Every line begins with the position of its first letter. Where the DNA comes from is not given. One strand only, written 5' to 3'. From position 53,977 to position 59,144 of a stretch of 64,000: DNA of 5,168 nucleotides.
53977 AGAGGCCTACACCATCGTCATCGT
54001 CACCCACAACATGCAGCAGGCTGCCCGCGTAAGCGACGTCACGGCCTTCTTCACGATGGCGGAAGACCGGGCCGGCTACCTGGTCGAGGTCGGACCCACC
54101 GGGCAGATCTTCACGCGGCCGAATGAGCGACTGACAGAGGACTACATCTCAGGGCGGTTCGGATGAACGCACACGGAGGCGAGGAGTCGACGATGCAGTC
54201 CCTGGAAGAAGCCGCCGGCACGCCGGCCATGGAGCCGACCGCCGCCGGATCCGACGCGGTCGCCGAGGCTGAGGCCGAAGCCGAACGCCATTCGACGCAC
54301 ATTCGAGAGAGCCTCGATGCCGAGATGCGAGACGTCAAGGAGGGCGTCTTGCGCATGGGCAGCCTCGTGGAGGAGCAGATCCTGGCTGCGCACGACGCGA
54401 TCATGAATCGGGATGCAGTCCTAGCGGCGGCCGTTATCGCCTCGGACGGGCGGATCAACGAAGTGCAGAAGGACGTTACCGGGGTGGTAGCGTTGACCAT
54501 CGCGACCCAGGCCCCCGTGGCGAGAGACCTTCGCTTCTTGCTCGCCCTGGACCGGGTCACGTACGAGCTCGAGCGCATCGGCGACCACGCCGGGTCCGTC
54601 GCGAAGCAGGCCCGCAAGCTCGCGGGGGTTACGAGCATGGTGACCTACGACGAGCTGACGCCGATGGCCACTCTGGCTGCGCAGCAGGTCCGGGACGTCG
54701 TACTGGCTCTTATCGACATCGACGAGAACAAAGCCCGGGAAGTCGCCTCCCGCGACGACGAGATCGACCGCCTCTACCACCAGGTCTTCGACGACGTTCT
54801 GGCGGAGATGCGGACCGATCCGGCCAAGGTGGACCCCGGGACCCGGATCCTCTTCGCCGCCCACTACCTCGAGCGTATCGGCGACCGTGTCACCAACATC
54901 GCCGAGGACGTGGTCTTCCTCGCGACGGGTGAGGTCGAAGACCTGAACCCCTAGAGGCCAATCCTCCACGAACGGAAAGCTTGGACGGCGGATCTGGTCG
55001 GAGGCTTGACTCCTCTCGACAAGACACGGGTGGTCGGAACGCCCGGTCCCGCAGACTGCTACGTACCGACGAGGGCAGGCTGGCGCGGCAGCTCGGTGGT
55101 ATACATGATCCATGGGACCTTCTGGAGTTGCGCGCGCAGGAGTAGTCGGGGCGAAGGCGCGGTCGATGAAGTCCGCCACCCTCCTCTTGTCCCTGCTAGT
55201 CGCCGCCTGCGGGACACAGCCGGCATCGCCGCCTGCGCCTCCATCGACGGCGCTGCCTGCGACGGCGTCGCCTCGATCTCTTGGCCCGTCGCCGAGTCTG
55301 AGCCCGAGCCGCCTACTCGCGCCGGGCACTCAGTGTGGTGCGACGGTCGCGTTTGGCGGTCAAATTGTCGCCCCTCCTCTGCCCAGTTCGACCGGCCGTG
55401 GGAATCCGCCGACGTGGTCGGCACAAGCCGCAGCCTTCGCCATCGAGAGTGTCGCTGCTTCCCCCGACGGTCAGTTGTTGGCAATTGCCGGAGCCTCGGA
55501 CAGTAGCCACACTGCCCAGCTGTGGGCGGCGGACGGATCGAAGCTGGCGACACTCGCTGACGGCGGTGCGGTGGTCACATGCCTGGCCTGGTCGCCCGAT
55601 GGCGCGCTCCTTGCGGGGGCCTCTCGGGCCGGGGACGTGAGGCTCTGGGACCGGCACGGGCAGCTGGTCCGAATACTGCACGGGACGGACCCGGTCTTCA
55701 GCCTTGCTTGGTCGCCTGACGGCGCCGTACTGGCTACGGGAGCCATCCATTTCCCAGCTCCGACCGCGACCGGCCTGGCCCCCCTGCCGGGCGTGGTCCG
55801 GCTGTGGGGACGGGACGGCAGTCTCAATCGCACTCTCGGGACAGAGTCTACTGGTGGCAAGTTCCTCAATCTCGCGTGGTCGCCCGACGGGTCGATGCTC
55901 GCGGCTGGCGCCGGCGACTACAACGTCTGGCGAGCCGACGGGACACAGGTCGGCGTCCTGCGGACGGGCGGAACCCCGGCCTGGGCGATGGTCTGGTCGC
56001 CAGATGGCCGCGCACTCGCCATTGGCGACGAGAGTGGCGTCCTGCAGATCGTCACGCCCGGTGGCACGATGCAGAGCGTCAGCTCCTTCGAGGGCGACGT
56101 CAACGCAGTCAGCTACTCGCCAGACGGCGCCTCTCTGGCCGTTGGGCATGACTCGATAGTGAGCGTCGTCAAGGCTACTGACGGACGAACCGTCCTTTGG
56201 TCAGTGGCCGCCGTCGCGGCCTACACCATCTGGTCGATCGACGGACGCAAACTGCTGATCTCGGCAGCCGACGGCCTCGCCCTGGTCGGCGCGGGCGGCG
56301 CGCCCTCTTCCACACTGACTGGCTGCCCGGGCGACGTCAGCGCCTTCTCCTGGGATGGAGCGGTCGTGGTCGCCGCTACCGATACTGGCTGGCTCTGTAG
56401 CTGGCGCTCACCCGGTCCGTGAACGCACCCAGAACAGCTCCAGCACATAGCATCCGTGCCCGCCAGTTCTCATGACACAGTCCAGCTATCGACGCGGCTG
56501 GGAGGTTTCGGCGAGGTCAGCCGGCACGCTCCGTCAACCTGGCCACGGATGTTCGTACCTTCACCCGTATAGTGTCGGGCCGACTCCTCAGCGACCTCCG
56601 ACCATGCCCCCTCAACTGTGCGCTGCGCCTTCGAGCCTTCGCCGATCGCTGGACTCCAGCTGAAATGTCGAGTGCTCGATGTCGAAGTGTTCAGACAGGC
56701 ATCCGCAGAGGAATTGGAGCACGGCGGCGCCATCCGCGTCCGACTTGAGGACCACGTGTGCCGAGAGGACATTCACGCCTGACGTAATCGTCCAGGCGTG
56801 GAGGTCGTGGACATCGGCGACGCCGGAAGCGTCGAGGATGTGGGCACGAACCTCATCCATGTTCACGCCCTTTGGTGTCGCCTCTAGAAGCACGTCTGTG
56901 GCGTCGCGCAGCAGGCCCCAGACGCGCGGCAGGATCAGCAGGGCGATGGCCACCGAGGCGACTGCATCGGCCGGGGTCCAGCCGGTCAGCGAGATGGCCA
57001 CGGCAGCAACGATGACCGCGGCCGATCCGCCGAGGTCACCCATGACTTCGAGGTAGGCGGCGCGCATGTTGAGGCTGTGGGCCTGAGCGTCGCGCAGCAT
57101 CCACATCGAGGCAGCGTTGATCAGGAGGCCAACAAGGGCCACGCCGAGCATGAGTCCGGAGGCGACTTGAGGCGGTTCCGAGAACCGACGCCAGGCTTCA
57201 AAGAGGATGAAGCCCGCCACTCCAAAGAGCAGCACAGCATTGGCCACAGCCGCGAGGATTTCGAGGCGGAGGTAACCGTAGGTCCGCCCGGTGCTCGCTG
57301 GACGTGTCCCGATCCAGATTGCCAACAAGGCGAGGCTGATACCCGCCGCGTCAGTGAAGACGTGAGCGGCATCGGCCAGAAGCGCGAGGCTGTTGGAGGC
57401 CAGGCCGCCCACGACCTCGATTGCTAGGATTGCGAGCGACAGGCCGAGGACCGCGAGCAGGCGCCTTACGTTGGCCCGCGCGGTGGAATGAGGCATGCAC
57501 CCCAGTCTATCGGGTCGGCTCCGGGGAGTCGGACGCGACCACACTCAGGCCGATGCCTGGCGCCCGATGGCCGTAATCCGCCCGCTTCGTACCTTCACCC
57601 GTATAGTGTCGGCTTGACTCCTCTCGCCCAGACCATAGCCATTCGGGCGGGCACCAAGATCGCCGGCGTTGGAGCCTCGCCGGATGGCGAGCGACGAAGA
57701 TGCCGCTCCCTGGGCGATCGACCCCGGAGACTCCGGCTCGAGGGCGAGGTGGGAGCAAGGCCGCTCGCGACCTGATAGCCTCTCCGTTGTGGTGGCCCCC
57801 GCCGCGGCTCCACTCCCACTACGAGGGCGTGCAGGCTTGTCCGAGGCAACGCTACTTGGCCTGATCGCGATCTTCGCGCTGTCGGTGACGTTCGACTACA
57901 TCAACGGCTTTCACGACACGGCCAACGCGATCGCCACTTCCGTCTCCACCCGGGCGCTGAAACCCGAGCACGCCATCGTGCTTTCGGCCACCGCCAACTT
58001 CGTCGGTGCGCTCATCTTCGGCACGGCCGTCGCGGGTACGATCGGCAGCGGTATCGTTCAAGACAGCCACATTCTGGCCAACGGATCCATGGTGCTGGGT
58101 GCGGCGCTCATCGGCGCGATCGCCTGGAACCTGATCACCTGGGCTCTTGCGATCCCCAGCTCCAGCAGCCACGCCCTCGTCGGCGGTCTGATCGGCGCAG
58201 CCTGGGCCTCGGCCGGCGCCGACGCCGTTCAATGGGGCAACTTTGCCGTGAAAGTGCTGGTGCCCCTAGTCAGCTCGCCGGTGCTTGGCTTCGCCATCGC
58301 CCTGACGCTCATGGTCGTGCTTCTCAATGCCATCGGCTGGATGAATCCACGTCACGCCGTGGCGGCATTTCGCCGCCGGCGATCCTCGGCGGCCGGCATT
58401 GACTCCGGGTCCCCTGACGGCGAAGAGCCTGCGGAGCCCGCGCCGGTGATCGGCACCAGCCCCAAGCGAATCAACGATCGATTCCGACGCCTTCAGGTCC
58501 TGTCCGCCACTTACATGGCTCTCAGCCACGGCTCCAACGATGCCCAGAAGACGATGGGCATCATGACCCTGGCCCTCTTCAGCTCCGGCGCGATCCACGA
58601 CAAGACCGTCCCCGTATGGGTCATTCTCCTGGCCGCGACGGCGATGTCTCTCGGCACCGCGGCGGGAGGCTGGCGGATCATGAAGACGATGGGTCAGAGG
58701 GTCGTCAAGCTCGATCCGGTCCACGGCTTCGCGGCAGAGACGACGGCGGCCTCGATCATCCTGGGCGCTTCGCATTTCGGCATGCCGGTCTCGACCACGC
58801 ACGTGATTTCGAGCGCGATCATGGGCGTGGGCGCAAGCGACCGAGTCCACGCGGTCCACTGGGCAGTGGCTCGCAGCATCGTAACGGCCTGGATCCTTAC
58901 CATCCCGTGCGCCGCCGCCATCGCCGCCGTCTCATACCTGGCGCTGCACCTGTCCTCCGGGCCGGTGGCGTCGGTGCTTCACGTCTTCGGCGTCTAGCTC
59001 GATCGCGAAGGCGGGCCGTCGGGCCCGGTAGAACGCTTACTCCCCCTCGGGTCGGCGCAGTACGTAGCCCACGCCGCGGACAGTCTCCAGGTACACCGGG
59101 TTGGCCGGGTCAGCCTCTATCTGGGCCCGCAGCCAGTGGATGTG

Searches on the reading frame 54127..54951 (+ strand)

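Call 53: search_protein_families(library=pfam, proteins=[window:54127-54951:+], max_evalue=0.00001)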
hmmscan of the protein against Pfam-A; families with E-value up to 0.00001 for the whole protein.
window:54127-54951:+ (275 aa): 1 family
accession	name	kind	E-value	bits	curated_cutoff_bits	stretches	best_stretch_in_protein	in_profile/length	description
PF01895.24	PhoU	-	9.5e-39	132.1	23.5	2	179-262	3-89/89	PhoU domain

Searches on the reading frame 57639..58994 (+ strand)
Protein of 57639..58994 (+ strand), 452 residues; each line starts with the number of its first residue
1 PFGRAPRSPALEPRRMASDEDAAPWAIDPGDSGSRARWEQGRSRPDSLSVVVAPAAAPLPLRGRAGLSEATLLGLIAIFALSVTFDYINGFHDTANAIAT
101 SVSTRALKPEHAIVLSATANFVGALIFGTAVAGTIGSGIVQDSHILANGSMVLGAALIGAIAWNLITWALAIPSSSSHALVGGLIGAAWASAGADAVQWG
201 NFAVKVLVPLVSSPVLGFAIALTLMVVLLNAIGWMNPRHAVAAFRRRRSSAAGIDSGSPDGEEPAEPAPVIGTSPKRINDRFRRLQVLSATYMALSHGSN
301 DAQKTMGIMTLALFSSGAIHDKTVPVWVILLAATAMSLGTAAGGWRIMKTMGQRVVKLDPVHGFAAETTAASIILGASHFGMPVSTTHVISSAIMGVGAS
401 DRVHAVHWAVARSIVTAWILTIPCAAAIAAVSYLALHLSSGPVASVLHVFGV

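Call 53: search_protein_families(library=pfam, proteins=[window:57639-58994:+], max_evalue=0.00001)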
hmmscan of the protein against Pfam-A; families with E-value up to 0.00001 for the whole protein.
window:57639-58994:+ (452 aa): 1 family
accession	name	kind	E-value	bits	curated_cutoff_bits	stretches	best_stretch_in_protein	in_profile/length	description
PF01384.25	PHO4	-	9.5e-102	341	33.7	1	89-429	1-350/350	Phosphate transporter family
